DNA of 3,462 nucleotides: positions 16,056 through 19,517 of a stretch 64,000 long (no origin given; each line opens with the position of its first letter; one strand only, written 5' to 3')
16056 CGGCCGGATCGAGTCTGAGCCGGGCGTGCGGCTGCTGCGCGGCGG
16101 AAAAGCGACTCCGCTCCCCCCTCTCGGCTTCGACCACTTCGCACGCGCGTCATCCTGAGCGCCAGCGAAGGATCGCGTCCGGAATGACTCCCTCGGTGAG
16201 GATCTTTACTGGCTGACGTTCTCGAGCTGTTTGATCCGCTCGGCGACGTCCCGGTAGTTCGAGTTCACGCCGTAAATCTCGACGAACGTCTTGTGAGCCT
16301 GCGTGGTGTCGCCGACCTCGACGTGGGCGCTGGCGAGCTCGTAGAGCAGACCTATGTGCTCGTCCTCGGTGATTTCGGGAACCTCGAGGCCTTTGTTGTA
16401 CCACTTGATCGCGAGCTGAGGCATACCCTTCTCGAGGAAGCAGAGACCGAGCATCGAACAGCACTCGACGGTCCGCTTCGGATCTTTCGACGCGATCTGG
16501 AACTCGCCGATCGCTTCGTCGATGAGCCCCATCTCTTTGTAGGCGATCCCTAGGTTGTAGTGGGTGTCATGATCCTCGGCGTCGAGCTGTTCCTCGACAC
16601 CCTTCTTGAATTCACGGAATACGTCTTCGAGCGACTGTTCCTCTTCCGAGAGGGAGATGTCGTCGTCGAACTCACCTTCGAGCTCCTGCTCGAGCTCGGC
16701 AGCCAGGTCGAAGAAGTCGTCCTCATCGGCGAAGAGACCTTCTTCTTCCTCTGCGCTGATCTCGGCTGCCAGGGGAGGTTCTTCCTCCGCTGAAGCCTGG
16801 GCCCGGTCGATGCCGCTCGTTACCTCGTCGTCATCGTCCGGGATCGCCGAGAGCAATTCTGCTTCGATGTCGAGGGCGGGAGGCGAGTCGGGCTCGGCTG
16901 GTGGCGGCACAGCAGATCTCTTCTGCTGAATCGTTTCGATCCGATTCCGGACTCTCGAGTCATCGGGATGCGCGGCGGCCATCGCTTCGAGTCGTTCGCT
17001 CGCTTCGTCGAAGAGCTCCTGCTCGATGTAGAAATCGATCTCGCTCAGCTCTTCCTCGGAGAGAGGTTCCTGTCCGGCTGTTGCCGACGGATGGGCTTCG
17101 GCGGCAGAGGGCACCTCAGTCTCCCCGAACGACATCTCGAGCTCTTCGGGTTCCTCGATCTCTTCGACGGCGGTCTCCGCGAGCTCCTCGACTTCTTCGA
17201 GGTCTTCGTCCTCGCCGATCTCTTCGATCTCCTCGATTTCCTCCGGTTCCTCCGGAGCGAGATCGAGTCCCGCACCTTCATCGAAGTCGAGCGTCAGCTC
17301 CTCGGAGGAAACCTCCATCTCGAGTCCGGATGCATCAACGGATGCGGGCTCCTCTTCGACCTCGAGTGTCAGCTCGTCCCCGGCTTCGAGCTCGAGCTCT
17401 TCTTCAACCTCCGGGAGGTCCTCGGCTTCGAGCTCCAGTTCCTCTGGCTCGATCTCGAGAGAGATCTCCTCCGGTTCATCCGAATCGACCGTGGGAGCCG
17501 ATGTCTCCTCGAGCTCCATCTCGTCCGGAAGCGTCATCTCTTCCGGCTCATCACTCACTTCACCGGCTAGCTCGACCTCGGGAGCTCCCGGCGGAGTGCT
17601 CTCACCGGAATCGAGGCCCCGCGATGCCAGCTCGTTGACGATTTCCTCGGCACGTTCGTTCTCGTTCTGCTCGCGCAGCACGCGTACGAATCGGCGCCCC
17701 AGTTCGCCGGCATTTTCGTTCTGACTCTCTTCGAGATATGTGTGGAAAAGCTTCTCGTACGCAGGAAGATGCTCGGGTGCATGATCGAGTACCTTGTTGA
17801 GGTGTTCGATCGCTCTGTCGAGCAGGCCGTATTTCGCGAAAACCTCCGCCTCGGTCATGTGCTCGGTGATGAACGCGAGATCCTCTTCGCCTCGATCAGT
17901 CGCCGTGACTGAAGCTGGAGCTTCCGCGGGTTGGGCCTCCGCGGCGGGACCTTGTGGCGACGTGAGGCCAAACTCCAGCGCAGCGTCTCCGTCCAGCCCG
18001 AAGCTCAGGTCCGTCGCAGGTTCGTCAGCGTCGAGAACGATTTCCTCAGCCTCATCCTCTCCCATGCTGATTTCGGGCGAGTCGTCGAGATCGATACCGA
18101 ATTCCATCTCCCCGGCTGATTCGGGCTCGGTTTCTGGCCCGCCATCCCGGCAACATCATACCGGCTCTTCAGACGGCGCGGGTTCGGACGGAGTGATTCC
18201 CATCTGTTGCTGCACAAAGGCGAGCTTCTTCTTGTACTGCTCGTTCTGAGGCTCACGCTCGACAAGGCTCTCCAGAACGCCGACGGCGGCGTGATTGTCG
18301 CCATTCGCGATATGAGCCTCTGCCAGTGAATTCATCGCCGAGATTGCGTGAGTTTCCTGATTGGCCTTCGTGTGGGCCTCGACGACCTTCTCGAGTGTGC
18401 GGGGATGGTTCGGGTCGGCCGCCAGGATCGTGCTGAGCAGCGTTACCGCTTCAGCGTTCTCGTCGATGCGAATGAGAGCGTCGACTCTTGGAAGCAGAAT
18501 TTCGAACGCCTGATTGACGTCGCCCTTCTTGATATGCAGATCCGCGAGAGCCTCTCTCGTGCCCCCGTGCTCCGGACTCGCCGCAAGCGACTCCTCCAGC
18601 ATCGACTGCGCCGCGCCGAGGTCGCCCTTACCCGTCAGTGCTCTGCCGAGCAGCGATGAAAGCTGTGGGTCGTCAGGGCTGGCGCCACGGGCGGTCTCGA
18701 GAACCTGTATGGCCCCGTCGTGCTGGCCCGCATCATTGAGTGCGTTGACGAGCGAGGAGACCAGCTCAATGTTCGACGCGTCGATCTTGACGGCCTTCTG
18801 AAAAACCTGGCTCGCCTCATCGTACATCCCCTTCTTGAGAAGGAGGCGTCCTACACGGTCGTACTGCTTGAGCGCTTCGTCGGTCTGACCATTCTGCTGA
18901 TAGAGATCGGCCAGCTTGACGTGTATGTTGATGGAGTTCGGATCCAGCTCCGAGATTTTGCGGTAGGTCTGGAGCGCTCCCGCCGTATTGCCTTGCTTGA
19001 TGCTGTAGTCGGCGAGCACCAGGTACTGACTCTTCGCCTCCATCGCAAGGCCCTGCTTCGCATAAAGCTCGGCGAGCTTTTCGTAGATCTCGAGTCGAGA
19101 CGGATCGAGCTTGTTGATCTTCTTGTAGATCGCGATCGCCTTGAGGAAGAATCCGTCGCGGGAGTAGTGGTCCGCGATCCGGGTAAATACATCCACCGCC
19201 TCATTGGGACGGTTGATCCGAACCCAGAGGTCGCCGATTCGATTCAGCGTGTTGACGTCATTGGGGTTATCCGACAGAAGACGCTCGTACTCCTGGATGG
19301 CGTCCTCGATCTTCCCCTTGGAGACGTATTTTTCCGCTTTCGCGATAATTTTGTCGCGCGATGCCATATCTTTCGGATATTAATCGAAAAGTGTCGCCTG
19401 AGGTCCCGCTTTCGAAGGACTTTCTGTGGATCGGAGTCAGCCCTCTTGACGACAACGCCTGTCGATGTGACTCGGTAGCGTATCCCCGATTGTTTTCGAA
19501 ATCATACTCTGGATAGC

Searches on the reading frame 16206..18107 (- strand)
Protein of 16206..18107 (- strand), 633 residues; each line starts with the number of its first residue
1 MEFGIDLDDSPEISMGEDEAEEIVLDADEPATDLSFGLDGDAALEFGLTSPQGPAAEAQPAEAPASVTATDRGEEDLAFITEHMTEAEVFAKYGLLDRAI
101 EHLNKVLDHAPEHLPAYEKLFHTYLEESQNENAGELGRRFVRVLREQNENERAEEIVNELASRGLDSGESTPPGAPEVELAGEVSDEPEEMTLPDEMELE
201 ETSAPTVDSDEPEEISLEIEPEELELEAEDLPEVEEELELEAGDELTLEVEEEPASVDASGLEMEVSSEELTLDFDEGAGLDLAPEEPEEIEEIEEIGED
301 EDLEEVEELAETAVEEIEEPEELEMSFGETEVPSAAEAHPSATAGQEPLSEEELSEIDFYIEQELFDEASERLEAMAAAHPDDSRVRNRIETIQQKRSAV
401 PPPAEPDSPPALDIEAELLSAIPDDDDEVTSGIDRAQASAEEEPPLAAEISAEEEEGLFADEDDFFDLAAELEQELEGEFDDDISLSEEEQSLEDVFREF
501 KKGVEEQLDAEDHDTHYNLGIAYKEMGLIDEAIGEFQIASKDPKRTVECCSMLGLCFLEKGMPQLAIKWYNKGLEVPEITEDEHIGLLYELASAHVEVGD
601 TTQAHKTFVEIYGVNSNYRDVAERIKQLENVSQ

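Call 39: search_protein_families(library=pfam, proteins=[window:16206-18107:-], max_evalue=0.00001)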
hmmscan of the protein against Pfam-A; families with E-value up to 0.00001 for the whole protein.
window:16206-18107:- (633 aa): 7 families
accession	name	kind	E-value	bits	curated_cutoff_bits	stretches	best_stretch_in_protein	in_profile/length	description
PF14559.12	TPR_19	-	1.3e-13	51.5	25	0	358-387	33-62/68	Tetratricopeptide repeat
PF00515.34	TPR_1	-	3.3e-13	49.3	27.8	0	548-576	2-30/34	Tetratricopeptide repeat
PF07719.23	TPR_2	-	1.4e-11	44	27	0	548-575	2-29/34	Tetratricopeptide repeat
PF13428.12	TPR_14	-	1.1e-10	41.5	23.5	0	87-120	8-41/44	Tetratricopeptide repeat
PF13181.12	TPR_8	-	1.1e-07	31.9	25.7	0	548-576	2-30/34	Tetratricopeptide repeat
PF13432.12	TPR_16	-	1.2e-07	32.4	32.7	0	517-573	1-57/65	Tetratricopeptide repeat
PF13424.12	TPR_12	-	7.5e-06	26.5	30.1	0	515-576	5-74/77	Tetratricopeptide repeat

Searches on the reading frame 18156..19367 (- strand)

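Call 39: search_protein_families(library=pfam, proteins=[window:18156-19367:-], max_evalue=0.00001)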
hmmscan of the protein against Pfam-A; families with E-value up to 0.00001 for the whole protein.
window:18156-19367:- (403 aa): 30 families (the best 25 are shown)
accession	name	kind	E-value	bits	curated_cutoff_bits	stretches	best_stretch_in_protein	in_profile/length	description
PF14559.12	TPR_19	-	3.7e-48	162.1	25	3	176-242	1-67/68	Tetratricopeptide repeat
PF13428.12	TPR_14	-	4.7e-40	132.3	23.5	0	347-383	6-42/44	Tetratricopeptide repeat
PF13414.12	TPR_11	-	1.8e-31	108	26.8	2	124-160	6-42/42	TPR repeat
PF13432.12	TPR_16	-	7.3e-28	97.1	32.7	0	207-265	4-62/65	Tetratricopeptide repeat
PF07719.23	TPR_2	-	7.9e-28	94.7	27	0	170-197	5-32/34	Tetratricopeptide repeat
PF13181.12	TPR_8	-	6.4e-25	85.6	25.7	0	171-199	6-34/34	Tetratricopeptide repeat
PF13431.12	TPR_17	-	6.8e-21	73.2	24.4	1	135-166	2-33/34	Tetratricopeptide repeat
PF13424.12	TPR_12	-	1.3e-20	73.8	30.1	0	131-171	29-70/77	Tetratricopeptide repeat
PF13176.12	TPR_7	-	5e-18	64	27.9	0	171-196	4-31/36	Tetratricopeptide repeat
PF13174.12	TPR_6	-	6.5e-18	64.5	26.3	0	151-172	5-26/33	Tetratricopeptide repeat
PF03704.23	BTAD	-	5.3e-17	63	22.1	0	338-388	58-108/146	Bacterial transcriptional activator domain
PF12895.13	ANAPC3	-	7.4e-15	55.4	27.2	0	98-170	11-80/82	Anaphase-promoting complex, cyclosome, subunit 3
PF00515.34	TPR_1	-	1.5e-14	53.5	27.8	0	173-198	8-33/34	Tetratricopeptide repeat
PF25064.1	ARM_TT21_5th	-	2.2e-14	54.2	27.8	0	14-70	11-67/117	TT21 fifth ARM repeats domain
PF14561.12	TPR_20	-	5.2e-13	49.6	25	0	256-325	10-79/90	Tetratricopeptide repeat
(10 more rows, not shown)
